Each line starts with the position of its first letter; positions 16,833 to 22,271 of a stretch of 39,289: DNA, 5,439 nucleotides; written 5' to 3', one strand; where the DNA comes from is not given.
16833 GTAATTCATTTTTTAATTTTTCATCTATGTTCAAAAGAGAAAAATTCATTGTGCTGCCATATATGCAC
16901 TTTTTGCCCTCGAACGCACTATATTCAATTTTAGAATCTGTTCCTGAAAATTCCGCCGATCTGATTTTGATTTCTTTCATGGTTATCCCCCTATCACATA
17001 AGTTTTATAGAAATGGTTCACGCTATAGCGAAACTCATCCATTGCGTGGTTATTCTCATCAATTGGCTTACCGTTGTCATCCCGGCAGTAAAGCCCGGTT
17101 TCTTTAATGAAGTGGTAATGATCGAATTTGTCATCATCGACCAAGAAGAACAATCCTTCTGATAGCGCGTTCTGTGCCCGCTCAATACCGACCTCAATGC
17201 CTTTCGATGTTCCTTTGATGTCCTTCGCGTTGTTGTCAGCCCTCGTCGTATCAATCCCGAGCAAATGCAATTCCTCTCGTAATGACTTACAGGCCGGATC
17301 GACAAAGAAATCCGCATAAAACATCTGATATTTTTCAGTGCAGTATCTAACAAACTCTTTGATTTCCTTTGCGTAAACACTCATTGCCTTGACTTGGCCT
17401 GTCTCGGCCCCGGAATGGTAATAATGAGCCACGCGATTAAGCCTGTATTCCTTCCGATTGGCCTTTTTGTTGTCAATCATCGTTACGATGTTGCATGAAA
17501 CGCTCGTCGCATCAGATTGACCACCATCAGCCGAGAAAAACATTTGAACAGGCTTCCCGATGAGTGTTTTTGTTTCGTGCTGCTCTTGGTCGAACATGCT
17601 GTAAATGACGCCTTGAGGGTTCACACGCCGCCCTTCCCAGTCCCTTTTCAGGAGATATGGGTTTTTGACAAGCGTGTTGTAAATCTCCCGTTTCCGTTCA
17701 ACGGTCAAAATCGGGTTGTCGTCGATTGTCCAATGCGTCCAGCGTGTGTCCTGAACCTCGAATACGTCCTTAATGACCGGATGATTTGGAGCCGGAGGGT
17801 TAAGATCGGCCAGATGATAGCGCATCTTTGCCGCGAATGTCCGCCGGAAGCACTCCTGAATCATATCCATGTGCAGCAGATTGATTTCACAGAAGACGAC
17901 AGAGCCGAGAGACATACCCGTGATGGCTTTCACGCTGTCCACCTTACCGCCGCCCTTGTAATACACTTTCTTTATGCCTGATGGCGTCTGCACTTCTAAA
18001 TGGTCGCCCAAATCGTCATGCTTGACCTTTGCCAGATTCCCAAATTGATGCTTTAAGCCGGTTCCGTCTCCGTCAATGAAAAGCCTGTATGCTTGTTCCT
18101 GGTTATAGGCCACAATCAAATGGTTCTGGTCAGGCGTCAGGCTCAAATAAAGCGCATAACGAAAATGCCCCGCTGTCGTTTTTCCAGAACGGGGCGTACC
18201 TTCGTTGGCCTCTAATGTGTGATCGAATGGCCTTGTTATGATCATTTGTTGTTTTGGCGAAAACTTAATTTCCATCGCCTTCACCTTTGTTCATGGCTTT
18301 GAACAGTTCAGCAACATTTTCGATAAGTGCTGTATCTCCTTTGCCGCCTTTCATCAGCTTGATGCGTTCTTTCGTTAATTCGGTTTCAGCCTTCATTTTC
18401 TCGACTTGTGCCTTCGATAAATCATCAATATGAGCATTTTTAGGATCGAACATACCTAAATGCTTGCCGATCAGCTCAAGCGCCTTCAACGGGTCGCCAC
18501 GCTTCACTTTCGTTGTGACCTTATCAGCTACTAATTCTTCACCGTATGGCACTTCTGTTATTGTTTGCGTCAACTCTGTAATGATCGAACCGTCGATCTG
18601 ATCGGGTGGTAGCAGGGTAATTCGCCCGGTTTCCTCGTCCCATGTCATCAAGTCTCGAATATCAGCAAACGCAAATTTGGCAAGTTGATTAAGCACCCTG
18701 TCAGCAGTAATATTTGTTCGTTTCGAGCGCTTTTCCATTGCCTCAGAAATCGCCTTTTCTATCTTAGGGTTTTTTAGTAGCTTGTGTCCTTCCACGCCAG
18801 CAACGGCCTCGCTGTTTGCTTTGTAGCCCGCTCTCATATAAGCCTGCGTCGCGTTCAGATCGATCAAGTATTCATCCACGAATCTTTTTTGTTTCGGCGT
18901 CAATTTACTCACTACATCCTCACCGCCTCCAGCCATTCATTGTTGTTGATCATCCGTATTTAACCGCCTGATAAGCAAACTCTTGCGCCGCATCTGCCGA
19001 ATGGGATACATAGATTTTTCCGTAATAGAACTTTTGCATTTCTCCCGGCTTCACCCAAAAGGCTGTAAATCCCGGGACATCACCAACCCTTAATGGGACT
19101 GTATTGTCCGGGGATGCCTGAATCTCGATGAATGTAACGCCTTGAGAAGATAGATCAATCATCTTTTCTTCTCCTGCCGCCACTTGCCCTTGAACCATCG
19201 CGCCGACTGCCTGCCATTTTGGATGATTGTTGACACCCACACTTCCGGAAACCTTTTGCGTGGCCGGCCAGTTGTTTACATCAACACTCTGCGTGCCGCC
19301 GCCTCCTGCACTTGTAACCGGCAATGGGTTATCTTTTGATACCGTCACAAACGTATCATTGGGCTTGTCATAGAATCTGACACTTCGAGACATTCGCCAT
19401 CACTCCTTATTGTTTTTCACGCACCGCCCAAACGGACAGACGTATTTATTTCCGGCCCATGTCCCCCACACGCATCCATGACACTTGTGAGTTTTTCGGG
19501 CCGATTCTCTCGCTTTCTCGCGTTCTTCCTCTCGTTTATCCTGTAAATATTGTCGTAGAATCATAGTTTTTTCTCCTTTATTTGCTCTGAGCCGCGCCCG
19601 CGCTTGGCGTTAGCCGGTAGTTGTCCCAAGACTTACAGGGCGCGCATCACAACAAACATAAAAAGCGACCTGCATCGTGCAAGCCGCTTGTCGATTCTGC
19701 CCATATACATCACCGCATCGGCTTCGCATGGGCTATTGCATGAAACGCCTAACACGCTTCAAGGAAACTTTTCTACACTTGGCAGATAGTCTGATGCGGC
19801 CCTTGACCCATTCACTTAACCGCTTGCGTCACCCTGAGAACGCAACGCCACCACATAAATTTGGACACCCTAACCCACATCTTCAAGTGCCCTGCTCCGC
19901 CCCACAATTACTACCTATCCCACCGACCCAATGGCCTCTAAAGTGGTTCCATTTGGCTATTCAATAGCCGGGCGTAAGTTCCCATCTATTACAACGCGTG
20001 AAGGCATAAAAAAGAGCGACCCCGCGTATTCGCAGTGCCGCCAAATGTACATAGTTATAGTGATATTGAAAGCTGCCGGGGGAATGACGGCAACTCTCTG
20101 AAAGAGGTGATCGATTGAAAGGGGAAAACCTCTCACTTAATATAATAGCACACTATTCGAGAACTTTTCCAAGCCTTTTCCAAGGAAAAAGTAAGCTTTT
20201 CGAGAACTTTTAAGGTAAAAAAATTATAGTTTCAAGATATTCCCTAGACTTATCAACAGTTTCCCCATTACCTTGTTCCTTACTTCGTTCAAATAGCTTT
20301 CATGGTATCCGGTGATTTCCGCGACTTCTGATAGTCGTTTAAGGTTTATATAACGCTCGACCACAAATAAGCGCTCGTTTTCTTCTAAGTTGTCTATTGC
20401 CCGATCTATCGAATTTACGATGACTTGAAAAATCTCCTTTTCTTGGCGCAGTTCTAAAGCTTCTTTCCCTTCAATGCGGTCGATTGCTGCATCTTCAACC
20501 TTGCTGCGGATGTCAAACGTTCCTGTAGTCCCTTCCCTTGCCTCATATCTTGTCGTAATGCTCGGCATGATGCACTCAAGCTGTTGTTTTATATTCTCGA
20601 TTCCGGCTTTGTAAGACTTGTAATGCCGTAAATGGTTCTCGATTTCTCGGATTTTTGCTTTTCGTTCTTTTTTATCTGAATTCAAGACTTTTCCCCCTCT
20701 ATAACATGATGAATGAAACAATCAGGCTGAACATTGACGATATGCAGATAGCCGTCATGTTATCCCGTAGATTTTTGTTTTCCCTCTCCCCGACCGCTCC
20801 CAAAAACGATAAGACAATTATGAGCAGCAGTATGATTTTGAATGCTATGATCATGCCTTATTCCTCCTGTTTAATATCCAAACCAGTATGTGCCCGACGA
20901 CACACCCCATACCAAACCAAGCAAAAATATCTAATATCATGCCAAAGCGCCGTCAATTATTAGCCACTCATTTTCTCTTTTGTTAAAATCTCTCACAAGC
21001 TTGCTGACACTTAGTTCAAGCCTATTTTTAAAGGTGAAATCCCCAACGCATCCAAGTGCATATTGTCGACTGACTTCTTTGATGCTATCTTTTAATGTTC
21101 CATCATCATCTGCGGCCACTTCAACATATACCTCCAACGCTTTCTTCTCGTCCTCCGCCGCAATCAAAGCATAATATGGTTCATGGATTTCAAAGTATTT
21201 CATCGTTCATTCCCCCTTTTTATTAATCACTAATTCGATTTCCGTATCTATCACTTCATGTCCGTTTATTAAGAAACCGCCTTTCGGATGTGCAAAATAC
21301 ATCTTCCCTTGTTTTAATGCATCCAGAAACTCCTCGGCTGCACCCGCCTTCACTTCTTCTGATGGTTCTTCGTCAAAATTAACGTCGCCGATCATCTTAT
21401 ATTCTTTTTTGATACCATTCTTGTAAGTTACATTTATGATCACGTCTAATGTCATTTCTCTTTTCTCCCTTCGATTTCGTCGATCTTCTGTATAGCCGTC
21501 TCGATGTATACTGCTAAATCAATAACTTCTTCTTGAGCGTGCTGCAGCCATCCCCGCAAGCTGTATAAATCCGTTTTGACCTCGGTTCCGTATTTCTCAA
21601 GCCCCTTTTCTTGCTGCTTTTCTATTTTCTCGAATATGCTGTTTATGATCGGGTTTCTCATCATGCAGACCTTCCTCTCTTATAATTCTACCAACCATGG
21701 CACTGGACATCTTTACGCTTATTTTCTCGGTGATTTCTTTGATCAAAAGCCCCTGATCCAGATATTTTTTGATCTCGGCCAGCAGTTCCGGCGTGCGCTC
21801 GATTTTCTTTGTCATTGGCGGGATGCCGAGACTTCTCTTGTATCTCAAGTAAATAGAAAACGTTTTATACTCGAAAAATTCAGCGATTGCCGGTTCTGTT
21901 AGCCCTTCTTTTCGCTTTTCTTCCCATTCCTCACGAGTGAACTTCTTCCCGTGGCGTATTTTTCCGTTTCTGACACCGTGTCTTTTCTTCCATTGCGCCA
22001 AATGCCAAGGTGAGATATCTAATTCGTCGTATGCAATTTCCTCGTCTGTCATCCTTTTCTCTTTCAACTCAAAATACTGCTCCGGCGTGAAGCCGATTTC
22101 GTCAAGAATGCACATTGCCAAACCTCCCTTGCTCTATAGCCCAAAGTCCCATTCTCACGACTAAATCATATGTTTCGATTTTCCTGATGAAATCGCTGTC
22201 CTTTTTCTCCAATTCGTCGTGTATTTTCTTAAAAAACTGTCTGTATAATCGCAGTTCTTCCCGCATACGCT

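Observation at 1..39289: Closed circular temperate phage with a plasmid maintenance module and no integrase: probable phage-plasmid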

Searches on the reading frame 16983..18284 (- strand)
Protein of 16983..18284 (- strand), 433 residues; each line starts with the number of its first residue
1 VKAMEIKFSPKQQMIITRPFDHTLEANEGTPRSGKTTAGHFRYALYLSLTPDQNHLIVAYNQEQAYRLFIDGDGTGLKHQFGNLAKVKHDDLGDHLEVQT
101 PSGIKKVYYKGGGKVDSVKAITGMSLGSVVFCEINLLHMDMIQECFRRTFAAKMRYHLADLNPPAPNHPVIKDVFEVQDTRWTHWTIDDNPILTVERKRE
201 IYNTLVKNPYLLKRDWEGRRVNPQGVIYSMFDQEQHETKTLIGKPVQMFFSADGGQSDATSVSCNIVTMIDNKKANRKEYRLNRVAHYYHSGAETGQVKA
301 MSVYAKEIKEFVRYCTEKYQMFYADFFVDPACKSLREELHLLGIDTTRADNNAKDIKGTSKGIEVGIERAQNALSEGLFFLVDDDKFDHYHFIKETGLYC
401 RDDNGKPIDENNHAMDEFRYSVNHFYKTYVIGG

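Call 10: search_protein_families(library=pfam, proteins=[window:16983-18284:-], max_evalue=0.001)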
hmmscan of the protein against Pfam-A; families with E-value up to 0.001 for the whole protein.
window:16983-18284:- (433 aa): 0 families

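Call 12: search_protein_families(library=phrogs, proteins=[window:16983-18284:-], max_evalue=0.001)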
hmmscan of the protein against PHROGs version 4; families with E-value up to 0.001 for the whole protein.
window:16983-18284:- (433 aa): 5 families
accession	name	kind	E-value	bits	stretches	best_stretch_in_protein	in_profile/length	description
phrog_29775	-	unknown function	3.5e-97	325.2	1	30-207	2-179/212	-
phrog_10250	-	head and packaging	1.7e-65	222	1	208-429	6-219/228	terminase large subunit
phrog_2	-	head and packaging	8.7e-37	128.3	1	6-428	262-595/807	terminase large subunit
phrog_5653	-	head and packaging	2e-06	28.7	1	354-425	108-180/199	terminase large subunit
phrog_3717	-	head and packaging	0.00014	22.4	1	137-268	138-272/277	terminase large subunit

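Call 13: search_protein_families(library=ncbifam, proteins=[window:16983-18284:-], max_evalue=0.001)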
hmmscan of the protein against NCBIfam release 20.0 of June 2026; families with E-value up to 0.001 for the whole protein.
window:16983-18284:- (433 aa): 1 family
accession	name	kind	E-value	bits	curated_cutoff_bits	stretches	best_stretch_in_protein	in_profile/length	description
TIGR01547.1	phage_term_2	equivalog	1.3e-57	196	105.05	1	22-427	1-394/396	PBSX family phage terminase large subunit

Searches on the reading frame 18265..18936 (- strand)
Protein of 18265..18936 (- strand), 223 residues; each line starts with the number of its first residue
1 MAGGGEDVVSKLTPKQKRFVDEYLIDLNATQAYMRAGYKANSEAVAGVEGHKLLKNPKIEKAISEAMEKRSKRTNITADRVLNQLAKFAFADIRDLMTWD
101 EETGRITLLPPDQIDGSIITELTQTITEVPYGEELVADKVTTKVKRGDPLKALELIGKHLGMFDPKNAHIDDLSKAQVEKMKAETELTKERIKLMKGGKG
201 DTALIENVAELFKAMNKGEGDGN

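Call 11: search_protein_families(library=pfam, proteins=[window:18265-18936:-], max_evalue=0.01)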
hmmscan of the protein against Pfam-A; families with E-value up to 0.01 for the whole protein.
window:18265-18936:- (223 aa): 1 family
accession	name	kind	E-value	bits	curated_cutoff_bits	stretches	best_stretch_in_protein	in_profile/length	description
PF03592.21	Terminase_2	-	1e-40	140.1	26.1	1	12-166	1-134/141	Terminase small subunit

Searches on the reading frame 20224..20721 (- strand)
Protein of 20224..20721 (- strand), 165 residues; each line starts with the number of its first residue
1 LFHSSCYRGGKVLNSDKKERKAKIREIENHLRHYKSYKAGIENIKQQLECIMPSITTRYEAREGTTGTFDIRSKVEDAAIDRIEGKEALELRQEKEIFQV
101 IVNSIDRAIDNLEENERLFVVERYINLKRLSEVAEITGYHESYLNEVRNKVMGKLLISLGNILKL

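Call 11: search_protein_families(library=pfam, proteins=[window:20224-20721:-], max_evalue=0.01)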
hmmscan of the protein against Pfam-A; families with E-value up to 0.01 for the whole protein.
window:20224-20721:- (165 aa): 0 families

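Call 12: search_protein_families(library=phrogs, proteins=[window:20224-20721:-], max_evalue=0.001)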
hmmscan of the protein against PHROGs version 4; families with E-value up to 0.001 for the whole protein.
window:20224-20721:- (165 aa): 2 families
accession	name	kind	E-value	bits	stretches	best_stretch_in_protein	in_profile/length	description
phrog_36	-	transcription regulation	9.9e-17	62.3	1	15-162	44-190/220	transcriptional regulator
phrog_248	-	transcription regulation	3.5e-14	54.2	1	17-155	15-133/161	transcriptional activator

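Call 13: search_protein_families(library=ncbifam, proteins=[window:20224-20721:-], max_evalue=0.001)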
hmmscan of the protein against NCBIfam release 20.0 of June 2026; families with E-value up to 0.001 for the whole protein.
window:20224-20721:- (165 aa): 4 families
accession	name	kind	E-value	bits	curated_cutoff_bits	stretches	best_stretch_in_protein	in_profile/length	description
TIGR01636.1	phage_rinA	subfamily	1.1e-05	25.6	31.9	1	20-153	2-126/134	phage transcriptional regulator, RinA family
NF004052.0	PRK05572.1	subfamily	0.00023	20.8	311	1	18-154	114-245/252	SigF/SigG family RNA polymerase sporulation sigma factor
TIGR02885.1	spore_sigF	equivalog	0.00032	20.6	321.45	1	18-154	93-226/231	RNA polymerase sporulation sigma factor SigF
TIGR02937.1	sigma70-ECF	superfamily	0.00032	20.4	42.9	1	26-156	63-162/165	sigma-70 family RNA polymerase sigma factor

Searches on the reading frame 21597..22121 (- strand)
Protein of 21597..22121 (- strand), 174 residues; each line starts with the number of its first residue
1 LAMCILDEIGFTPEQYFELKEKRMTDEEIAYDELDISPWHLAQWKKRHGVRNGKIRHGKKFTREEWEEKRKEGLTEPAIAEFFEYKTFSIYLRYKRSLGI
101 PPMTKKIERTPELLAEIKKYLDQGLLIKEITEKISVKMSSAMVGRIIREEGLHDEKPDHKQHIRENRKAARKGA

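Call 11: search_protein_families(library=pfam, proteins=[window:21597-22121:-], max_evalue=0.01)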
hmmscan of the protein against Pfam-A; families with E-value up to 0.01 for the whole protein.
window:21597-22121:- (174 aa): 0 families

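Call 12: search_protein_families(library=phrogs, proteins=[window:21597-22121:-], max_evalue=0.001)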
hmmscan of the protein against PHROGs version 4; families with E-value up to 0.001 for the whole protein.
window:21597-22121:- (174 aa): 1 family
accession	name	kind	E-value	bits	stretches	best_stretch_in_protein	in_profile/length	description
phrog_5229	-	unknown function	0.00013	23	0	13-49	71-106/127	-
